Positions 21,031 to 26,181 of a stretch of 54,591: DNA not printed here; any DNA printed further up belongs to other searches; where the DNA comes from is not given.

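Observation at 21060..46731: Recurrent promoter architecture: three CTAAT-type pentamers phased at exactly 11 nt, then a -10 box, upstream of at least four island operons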

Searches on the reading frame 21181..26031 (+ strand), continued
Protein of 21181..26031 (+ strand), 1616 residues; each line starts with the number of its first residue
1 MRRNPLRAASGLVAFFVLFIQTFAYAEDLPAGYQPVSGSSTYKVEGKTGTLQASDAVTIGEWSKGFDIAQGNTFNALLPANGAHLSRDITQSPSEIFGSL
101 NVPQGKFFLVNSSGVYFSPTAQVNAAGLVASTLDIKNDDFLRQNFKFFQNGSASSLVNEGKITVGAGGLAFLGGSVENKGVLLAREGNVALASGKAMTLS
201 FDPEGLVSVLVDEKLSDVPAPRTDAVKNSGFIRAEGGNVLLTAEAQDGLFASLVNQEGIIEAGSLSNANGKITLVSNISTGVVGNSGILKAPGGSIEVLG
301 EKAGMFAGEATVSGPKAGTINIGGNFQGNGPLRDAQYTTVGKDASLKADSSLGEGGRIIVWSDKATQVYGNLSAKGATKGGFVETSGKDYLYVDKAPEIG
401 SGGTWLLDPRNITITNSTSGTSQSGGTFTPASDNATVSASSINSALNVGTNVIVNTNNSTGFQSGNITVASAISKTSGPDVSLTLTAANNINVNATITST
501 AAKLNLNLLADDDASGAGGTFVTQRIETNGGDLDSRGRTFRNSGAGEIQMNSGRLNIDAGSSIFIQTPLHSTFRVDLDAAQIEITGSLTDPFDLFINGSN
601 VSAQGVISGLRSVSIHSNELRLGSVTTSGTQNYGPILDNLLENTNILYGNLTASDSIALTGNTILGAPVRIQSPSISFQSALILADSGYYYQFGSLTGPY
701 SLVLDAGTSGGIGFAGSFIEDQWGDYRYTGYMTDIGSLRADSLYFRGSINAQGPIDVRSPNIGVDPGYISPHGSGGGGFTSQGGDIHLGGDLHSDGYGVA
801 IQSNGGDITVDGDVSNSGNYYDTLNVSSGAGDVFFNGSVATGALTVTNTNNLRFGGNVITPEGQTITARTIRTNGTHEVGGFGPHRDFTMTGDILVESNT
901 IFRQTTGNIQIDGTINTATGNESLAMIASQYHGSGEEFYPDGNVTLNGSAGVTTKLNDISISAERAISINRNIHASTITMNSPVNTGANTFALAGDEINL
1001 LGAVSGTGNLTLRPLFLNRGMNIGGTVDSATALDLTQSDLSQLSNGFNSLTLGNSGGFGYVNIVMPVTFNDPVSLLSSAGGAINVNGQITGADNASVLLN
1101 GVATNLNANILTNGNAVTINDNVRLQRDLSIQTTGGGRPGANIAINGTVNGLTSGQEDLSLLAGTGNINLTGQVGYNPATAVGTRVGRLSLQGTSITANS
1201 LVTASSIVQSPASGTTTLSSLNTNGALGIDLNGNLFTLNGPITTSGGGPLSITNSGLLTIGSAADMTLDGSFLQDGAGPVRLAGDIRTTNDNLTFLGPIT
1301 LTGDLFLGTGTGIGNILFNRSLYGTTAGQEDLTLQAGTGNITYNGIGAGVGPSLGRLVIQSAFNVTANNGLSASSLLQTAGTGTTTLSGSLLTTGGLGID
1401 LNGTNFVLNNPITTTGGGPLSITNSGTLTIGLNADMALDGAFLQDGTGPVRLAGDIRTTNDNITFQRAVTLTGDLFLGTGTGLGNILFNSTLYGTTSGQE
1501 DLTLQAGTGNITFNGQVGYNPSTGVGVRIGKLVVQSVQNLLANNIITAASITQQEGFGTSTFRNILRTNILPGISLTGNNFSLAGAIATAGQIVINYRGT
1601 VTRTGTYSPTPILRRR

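Call 79: search_protein_families(library=ncbifam, proteins=[L209:20273-20968:+, L211:20239-20937:+], max_evalue=1e-40)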
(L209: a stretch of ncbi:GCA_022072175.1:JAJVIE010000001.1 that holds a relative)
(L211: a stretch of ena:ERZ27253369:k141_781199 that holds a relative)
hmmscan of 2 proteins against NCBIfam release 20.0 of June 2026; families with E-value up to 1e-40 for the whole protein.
L209:20273-20968:+ (231 aa): 26 families (the best 25 are shown)
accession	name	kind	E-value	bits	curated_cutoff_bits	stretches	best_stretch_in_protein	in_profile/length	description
TIGR02154.1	PhoB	equivalog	5.3e-77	258.1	296.2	1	5-226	3-225/226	phosphate regulon transcriptional regulator PhoB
NF053854.1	RespRegPhoBBctds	equivalog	6.2e-69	231.8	270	1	7-226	1-224/225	two-component system response regulator PhoB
NF008296.0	PRK11083.1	equivalog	1.1e-65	221.3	273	1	2-227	1-226/228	two-component system response regulator CreB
NF040689.1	MtrAB_MtrA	equivalog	1.8e-62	210.6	300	1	7-226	1-218/219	MtrAB system response regulator MtrA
NF041733.1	resp_reg_CseB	equivalog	5.5e-61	205.8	350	1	6-227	2-227/228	two-component system response regulator CseB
NF040534.1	resp_reg_YycF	equivalog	9e-60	201.8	340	1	6-228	2-229/231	response regulator YycF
NF007982.1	PRK10710.1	equivalog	6.2e-57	192.9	380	1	4-228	7-229/235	envelope stress response regulator BaeR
NF045944.1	ResRegRpaBCyano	equivalog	8.2e-57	192.2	330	1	8-226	1-227/229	response regulator transcription factor RpaB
NF007546.0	PRK10161.1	equivalog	1.3e-53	181.9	471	1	6-227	4-226/229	phosphate response regulator transcription factor PhoB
TIGR01387.1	cztR_silR_copR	subfamily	5.3e-51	173.3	279.2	1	7-226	1-218/218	heavy metal response regulator transcription factor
NF033117.2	vanR_ACDEGLN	exception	1.7e-50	171.7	350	1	7-226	1-225/226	VanR-ABDEGLN family response regulator transcription factor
NF033120.0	vanR_FM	exception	1.8e-50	171.7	460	1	2-226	1-229/231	vancomycin resistance response regulator transcription factor, VanR-F/VanR-M family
NF041734.1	resp_reg_RppA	equivalog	9.5e-50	169.1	250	1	7-227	3-228/229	two-component system response regulator RppA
NF007005.1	PRK09468.1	equivalog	1.8e-49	168.3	331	1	4-227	3-232/237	osmolarity response regulator transcription factor OmpR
NF041209.1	resp_regPieR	equivalog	6.9e-47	160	450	1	7-228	3-229/231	two component system response regulator PieR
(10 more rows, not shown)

L211:20239-20937:+ (232 aa): 18 families
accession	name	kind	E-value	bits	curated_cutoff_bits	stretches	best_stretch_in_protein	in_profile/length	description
TIGR02154.1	PhoB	equivalog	1.5e-74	250.1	296.2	1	4-225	3-225/226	phosphate regulon transcriptional regulator PhoB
NF053854.1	RespRegPhoBBctds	equivalog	1e-68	231.1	270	1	6-225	1-224/225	two-component system response regulator PhoB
NF008296.0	PRK11083.1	equivalog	3.6e-62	209.8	273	1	1-225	1-225/228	two-component system response regulator CreB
NF040689.1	MtrAB_MtrA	equivalog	1.4e-57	194.6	300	1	6-224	1-217/219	MtrAB system response regulator MtrA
NF007982.1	PRK10710.1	equivalog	9.9e-57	192.2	380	1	3-226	7-228/235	envelope stress response regulator BaeR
NF040534.1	resp_reg_YycF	equivalog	4e-55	186.6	340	1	5-224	2-226/231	response regulator YycF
NF045944.1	ResRegRpaBCyano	equivalog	4.6e-55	186.5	330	1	7-225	1-227/229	response regulator transcription factor RpaB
NF007546.0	PRK10161.1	equivalog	2.2e-53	181.2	471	1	5-226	4-226/229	phosphate response regulator transcription factor PhoB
NF041733.1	resp_reg_CseB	equivalog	4.5e-52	176.7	350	1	5-225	2-226/228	two-component system response regulator CseB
NF033117.2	vanR_ACDEGLN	exception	1.2e-51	175.4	350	1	6-224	1-224/226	VanR-ABDEGLN family response regulator transcription factor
NF007005.1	PRK09468.1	equivalog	1.4e-49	168.7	331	1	5-227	5-233/237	osmolarity response regulator transcription factor OmpR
NF033120.0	vanR_FM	exception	8.1e-48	163.1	460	1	2-226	2-230/231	vancomycin resistance response regulator transcription factor, VanR-F/VanR-M family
NF041734.1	resp_reg_RppA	equivalog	2.9e-47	160.9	250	1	6-226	3-228/229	two-component system response regulator RppA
NF041209.1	resp_regPieR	equivalog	3.8e-46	157.6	450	1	6-228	3-230/231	two component system response regulator PieR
TIGR01387.1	cztR_silR_copR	subfamily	9.3e-46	156.2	279.2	1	6-224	1-217/218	heavy metal response regulator transcription factor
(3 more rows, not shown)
